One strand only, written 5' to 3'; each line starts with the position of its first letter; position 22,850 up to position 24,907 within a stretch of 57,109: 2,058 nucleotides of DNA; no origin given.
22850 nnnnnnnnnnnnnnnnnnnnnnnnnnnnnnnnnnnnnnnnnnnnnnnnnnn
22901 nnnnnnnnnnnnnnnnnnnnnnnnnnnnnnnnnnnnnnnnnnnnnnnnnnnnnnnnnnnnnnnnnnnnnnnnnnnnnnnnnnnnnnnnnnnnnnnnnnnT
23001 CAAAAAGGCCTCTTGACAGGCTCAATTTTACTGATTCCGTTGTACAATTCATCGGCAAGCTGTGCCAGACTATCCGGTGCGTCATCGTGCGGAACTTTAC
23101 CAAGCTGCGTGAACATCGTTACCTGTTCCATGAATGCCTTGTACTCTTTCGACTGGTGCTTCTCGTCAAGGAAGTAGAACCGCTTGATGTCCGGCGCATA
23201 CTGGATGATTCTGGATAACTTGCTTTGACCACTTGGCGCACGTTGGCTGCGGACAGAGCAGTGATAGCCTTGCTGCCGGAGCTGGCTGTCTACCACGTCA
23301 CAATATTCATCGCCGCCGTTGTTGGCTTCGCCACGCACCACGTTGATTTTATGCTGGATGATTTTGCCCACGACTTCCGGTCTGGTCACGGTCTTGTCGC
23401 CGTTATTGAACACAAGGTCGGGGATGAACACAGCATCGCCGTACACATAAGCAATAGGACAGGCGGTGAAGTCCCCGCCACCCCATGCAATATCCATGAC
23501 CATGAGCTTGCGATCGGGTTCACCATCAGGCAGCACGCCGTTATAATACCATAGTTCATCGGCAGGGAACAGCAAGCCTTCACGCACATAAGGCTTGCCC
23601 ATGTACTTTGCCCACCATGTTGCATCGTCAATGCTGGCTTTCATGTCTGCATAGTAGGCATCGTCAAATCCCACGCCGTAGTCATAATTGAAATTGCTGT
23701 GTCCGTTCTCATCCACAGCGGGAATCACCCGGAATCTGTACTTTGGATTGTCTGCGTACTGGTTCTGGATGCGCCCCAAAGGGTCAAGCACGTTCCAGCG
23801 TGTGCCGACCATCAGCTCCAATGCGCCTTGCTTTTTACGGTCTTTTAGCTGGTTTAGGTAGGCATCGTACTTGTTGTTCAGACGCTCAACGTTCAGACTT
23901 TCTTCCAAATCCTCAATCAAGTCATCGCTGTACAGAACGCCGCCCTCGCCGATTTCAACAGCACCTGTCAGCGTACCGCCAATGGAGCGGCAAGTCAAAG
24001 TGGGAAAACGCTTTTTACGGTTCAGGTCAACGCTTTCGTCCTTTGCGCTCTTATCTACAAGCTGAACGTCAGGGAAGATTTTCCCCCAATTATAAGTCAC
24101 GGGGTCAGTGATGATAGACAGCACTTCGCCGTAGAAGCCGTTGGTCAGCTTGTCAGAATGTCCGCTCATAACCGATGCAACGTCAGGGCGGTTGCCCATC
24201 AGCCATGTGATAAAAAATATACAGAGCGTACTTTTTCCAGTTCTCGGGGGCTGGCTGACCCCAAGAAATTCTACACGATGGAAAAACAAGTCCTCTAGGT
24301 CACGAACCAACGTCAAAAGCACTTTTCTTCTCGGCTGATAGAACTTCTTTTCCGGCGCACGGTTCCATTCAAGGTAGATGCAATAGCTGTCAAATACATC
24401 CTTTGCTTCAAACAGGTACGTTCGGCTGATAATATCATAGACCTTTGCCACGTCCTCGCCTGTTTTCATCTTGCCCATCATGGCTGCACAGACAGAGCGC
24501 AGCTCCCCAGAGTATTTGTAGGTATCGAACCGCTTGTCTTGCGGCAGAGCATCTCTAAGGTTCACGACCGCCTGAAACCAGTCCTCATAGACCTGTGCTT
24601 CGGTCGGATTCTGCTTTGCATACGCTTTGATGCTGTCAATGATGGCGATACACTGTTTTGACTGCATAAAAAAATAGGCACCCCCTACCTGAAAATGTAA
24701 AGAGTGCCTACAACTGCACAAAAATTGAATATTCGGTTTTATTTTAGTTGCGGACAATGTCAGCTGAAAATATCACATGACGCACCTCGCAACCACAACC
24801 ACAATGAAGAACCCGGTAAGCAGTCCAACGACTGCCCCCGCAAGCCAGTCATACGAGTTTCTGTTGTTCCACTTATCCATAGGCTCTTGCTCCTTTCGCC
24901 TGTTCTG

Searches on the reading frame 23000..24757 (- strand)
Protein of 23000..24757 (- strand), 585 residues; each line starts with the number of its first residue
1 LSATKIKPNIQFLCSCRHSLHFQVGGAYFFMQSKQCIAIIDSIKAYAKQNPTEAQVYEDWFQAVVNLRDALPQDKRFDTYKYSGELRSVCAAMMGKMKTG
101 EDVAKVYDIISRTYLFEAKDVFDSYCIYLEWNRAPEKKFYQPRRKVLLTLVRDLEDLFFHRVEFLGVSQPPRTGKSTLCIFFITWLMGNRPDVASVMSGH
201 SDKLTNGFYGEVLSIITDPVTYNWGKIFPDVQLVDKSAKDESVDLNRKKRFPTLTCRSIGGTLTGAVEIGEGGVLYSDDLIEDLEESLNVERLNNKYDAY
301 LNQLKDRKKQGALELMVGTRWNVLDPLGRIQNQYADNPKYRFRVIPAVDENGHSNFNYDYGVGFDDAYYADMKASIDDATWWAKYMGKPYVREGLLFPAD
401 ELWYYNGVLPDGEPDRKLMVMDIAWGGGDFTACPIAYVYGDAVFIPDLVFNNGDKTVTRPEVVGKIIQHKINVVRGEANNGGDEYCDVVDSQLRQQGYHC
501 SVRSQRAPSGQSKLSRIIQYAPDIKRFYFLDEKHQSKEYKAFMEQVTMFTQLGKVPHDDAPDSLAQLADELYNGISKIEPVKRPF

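Call 15: search_protein_families(library=pfam, proteins=[window:23000-24757:-], max_evalue=0.001)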
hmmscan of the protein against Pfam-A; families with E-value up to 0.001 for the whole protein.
window:23000-24757:- (585 aa): 1 family
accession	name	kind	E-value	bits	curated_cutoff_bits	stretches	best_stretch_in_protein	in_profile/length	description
PF22530.2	Terminase-T7_RNaseH-like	-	6.4e-06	26.8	27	1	422-519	2-97/108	Terminase Bacteriophage T7, Ribonuclease H-like domain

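Call 24: find_homologous_proteins(query=window:23000-24757:-, max_evalue=1e-30)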
Query window:23000-24757:- (585 aa): 4667 proteins with E <= 1e-30 among 8000 candidates; the best 120 are listed.
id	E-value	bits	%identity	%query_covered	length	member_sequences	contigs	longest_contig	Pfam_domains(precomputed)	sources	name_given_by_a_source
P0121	0.0e+0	1285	99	95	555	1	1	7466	PF22530.3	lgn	-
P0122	0.0e+0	1284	99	95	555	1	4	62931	PF22530.3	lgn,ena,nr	nr:MAG TPA: Terminase [Caudoviricetes sp.]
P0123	0.0e+0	1284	99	95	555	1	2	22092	PF22530.3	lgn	-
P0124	0.0e+0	1283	99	95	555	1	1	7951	PF22530.3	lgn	-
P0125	0.0e+0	1283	99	95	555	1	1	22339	PF22530.3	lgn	-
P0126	0.0e+0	1283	99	95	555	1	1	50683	PF22530.3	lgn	-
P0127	0.0e+0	1283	99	95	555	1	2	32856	PF22530.3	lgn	-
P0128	0.0e+0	1283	99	95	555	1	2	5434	PF22530.3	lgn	-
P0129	0.0e+0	1283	99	95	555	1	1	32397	PF22530.3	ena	-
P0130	0.0e+0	1282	98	95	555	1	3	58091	PF22530.3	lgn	-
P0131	0.0e+0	1282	99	95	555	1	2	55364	PF22530.3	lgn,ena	-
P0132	0.0e+0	1282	99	95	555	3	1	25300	PF22530.3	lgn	-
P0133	0.0e+0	1282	99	95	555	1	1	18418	PF22530.3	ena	-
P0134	0.0e+0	1281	99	95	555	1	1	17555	PF22530.3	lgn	-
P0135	0.0e+0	1281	99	95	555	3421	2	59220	PF22530.3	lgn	-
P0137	0.0e+0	1281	99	95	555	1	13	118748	PF22530.3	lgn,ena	-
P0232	0.0e+0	1248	96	95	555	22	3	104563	PF22530.3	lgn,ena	-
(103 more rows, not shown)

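Call 25: find_encoding_contigs(protein=P0137, flank=10000, max_places=4)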
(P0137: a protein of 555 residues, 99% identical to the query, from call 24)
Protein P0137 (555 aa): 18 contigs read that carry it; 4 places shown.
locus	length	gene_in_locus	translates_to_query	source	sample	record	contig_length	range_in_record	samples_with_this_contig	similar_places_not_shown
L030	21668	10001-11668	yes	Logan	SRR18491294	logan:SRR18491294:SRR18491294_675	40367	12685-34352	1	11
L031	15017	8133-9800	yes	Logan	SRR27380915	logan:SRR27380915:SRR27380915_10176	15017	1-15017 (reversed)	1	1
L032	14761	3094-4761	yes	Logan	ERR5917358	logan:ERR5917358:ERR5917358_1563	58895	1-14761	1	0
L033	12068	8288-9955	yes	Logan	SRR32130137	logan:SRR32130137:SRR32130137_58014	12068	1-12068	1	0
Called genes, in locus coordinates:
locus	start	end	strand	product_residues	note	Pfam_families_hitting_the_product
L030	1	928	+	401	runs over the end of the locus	PF03796:DnaB_C, PF13481:AAA_25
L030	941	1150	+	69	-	-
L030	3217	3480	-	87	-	-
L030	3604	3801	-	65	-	-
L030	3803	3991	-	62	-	-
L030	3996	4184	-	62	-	-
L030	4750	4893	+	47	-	-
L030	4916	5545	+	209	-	PF13240:Zn_Ribbon_1 (weak)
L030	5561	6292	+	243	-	-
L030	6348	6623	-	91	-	-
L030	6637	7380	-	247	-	PF08346:AntA, PF10552:ORF6C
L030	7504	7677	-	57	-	-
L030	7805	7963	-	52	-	-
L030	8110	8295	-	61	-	-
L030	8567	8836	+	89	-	-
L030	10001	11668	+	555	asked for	PF22530:Terminase-T7_RNaseH-like (weak)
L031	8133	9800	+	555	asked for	PF22530:Terminase-T7_RNaseH-like (weak)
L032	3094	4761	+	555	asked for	PF22530:Terminase-T7_RNaseH-like (weak)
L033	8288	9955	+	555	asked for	PF22530:Terminase-T7_RNaseH-like (weak)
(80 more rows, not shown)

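Call 26: find_encoding_contigs(protein=P0232, flank=10000, max_places=3)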
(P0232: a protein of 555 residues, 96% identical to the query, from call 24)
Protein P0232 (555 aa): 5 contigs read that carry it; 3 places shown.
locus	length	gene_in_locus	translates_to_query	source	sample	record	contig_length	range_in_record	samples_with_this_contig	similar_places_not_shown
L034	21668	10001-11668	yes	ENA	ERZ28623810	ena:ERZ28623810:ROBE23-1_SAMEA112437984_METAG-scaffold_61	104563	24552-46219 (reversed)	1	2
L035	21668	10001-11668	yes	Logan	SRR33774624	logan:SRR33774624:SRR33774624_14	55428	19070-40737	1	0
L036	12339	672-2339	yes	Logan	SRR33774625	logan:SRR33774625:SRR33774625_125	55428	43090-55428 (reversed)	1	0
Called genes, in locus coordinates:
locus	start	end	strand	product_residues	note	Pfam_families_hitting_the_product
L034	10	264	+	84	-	-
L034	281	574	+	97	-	-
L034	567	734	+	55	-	-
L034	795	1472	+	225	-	PF24703:DUF7666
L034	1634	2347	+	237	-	PF06970:RepA_N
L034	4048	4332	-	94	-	-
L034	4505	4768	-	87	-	-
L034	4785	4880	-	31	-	-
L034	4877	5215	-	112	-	-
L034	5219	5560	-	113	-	-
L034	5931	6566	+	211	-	PF13240:Zn_Ribbon_1 (weak)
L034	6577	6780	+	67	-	PF13248:Zn_ribbon_3 (weak), PF13240:Zn_Ribbon_1 (weak)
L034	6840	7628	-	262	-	PF02498:Bro-N, PF03374:ANT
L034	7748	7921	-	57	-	-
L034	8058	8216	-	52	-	-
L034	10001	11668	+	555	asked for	PF22530:Terminase-T7_RNaseH-like (weak)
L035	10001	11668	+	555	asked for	PF22530:Terminase-T7_RNaseH-like (weak)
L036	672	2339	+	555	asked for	PF22530:Terminase-T7_RNaseH-like (weak)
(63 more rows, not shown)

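Call 27: search_dna_similar(query=window:23000-24757:-, collection=phages, mode=protein, max_rows=30)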
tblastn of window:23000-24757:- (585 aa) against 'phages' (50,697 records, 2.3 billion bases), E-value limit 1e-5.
Records with a match: 201; places in all: 201; records where one place covers at least 80% of the query: 10.
Best place of each record, by identity: 95-99% 1; 80-90% 1; <60% 199.
By first word of the organism name: Streptococcus 33; Xanthomonas 33; Lactococcus 28; Yersinia 16; Bacteriophage 11; Ralstonia 11; Burkholderia 8; Clostridium 7; Staphylococcus 7; Mycobacterium 7; and 26 more.
By host as written in the record: - 23; Streptococcus thermophilus 14; Yersinia enterocolitica 14; Xanthomonas oryzae pv. oryzae 12; Lactococcus lactis 11; Streptococcus thermophilus ST64987 8; Xanthomonas arboricola pv. pruni strain Xcp1 6; Ralstonia pseudosolanacearum I-31 (MT043) 5; and 83 more.
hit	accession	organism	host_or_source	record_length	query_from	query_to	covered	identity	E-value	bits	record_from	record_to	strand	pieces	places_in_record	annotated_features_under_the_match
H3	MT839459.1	Bacteriophage sp.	human fecal samples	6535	6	585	95%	97.3%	0e+0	1129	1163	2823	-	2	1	record has no annotation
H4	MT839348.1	Bacteriophage sp.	human fecal samples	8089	6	585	99%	89.3%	0e+0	1063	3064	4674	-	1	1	record has no annotation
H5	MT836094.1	Bacteriophage sp.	human fecal samples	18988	35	585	94%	50.4%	2e-178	565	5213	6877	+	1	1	record has no annotation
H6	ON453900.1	Clostridium phage Maintenon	[Clostridium] innocuum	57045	109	585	82%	51.7%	4e-159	509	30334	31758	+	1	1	terminase large subunit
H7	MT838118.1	Bacteriophage sp.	human fecal samples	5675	55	575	89%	36.1%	1e-89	308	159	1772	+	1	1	record has no annotation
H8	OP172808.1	Eggerthella phage EL753P1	Eggerthella lenta DA753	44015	99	585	83%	37.6%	3e-97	331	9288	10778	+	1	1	hypothetical protein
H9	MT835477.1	Bacteriophage sp.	human fecal samples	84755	89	569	82%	37.6%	2e-89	308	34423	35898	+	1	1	record has no annotation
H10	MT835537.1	Bacteriophage sp.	human fecal samples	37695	39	585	94%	33.0%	7e-84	291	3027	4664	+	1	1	record has no annotation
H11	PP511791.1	Dulem virus 39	Propithecus coquereli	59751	31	585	95%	30.0%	9e-64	233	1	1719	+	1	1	terminase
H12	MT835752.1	Bacteriophage sp.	human fecal samples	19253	117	569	77%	28.9%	3e-40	163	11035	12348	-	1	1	record has no annotation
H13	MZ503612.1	Fusobacterium phage FNU_1P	Fusobacterium nucleatum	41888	108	571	79%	26.0%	2e-23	111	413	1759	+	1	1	terminase large subunit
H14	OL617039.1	Flyfo myovirus Tbat2_7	Pteropus tonganus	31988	86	571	83%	24.1%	3e-18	96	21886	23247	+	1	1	terminase RNaseH-like domain protein | terminase small subunit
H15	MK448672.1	Streptococcus phage Javan117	Streptococcus dysgalactiae ASDSE_99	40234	112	571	79%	24.8%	3e-22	107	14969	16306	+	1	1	terminase large subunit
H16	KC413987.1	Streptococcus phage phiSS12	Streptococcus suis SS12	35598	139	583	76%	25.5%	2e-18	96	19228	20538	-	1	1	putative phage terminase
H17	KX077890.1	Streptococcus phage phiLP081102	Streptococcus suis LP081102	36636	139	583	76%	25.5%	2e-18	96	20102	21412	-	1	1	terminase large subunit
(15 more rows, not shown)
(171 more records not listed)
